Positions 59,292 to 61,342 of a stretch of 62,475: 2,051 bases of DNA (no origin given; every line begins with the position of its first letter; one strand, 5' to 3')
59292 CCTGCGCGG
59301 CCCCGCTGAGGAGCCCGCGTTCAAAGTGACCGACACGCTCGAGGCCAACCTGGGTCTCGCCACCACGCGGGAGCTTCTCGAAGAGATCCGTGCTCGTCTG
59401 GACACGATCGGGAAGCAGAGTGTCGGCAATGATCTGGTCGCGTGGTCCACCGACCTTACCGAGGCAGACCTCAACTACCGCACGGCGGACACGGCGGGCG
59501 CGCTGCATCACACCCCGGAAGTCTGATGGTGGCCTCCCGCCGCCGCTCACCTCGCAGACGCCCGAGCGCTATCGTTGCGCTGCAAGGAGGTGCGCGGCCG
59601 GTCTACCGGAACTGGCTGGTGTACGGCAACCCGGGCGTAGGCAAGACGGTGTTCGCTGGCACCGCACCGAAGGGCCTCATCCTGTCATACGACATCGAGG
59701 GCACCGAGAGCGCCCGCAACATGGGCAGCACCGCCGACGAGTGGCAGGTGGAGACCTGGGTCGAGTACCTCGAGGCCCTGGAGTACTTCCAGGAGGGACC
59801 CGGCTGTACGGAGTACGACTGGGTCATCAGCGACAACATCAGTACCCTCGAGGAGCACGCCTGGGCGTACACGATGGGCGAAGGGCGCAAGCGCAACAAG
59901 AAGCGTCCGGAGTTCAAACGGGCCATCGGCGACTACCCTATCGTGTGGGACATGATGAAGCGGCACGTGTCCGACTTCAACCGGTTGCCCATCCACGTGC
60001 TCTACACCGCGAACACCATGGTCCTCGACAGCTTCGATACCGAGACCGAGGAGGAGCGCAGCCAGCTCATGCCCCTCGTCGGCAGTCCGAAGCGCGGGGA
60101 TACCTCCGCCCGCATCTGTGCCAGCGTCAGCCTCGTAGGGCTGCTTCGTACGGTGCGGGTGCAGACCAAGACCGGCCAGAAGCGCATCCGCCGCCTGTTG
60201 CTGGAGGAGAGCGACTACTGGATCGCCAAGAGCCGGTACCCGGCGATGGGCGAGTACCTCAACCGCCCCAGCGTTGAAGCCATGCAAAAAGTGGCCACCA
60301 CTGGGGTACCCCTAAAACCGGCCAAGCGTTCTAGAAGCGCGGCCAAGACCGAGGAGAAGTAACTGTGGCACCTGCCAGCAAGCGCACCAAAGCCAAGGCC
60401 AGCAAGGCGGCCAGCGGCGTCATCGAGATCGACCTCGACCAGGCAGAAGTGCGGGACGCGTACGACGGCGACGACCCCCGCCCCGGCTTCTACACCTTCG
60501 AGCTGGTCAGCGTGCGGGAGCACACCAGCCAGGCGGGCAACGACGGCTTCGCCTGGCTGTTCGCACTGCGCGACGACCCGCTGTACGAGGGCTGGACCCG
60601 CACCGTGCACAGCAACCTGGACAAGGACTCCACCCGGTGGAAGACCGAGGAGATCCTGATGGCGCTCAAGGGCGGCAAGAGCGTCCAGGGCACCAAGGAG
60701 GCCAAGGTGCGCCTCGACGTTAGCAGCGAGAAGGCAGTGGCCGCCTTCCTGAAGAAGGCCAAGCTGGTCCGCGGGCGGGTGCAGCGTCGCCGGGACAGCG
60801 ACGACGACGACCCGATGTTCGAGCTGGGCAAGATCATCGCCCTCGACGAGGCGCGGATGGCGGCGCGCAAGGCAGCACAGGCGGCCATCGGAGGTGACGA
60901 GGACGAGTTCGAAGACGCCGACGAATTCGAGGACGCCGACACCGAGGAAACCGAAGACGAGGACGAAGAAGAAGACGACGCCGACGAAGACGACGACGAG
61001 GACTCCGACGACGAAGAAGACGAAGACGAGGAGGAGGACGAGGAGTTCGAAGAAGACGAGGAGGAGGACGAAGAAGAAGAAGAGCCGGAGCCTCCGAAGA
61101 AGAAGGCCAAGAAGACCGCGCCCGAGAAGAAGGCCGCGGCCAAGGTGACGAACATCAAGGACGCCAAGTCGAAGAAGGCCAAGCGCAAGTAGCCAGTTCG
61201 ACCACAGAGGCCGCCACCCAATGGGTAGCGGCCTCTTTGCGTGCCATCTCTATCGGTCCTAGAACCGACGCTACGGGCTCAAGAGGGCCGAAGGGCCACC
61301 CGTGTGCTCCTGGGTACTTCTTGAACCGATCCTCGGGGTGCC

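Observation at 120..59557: Genome-wide, strand-polar repeat: pyrimidine/C-rich tract followed by (C/T)TCGCAG, at least 25 copies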

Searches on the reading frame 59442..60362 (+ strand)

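Call 22: search_protein_families(library=pfam, proteins=[window:59442-60362:+], max_evalue=0.01)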
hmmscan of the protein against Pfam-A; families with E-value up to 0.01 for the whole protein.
window:59442-60362:+ (306 aa): 1 family
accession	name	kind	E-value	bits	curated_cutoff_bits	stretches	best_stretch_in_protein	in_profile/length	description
PF13479.12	AAA_24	-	1.8e-13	51.2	27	1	58-266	5-195/195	AAA domain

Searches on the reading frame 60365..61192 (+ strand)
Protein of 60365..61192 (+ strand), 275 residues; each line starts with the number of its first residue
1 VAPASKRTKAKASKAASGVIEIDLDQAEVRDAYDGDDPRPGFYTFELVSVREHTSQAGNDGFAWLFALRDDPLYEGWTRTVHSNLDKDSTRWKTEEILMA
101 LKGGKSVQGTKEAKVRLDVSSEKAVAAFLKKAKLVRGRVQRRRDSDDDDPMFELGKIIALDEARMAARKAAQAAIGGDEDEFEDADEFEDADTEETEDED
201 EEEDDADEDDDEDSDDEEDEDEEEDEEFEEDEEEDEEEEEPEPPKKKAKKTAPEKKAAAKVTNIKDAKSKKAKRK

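Call 22: search_protein_families(library=pfam, proteins=[window:60365-61192:+], max_evalue=0.01)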
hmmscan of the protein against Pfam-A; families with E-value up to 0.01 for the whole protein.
window:60365-61192:+ (275 aa): 1 family
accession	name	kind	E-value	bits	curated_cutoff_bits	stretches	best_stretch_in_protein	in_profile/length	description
PF04147.17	Nop14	-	0.0015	17.3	34.9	1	144-262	319-419/862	Nop14-like family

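Call 48: search_protein_families(library=phrogs, proteins=[window:60365-61192:+], max_evalue=0.001)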
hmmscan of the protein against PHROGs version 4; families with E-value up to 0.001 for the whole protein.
window:60365-61192:+ (275 aa): 2 families
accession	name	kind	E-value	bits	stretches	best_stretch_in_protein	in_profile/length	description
phrog_3724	-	unknown function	4e-05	24.1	0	18-205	6-175/285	-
phrog_13965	-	unknown function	0.00058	20.8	1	174-258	205-292/300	-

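Call 71: search_solved_structures(query=window:60365-61192:+, max_evalue=1)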
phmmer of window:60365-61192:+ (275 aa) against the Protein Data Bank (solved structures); distinct sequences matched with E-value up to 1: 9.
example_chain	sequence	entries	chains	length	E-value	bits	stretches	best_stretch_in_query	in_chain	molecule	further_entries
7v6p_A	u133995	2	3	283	0.087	15.9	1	124-235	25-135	Isoform 2 of Nuclear autoantigenic sperm protein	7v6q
8esq_3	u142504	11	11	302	0.093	15.8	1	173-260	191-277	Protein mak16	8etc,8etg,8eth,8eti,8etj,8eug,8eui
8azw_Q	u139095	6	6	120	0.16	15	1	77-179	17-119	eL31 (60S ribosomal protein L31) | 60S ribosomal protein L31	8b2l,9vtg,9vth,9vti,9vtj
5gpk_A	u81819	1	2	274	0.19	14.8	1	211-252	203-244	Putative nucleosome assembly protein C36B7.08c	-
5gpl_A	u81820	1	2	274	0.19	14.8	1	211-252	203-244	Putative nucleosome assembly protein C36B7.08c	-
9e5c_2z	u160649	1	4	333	0.22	14.6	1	192-250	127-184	Radial spoke protein RSP9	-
9scu_Cd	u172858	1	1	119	0.25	14.4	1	72-160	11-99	Large ribosomal subunit protein eL31x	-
7qiw_f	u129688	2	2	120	0.4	13.7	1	77-170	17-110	60S ribosomal protein eL31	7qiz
4fp9_B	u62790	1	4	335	0.84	12.7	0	178-240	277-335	mTERF domain-containing protein 2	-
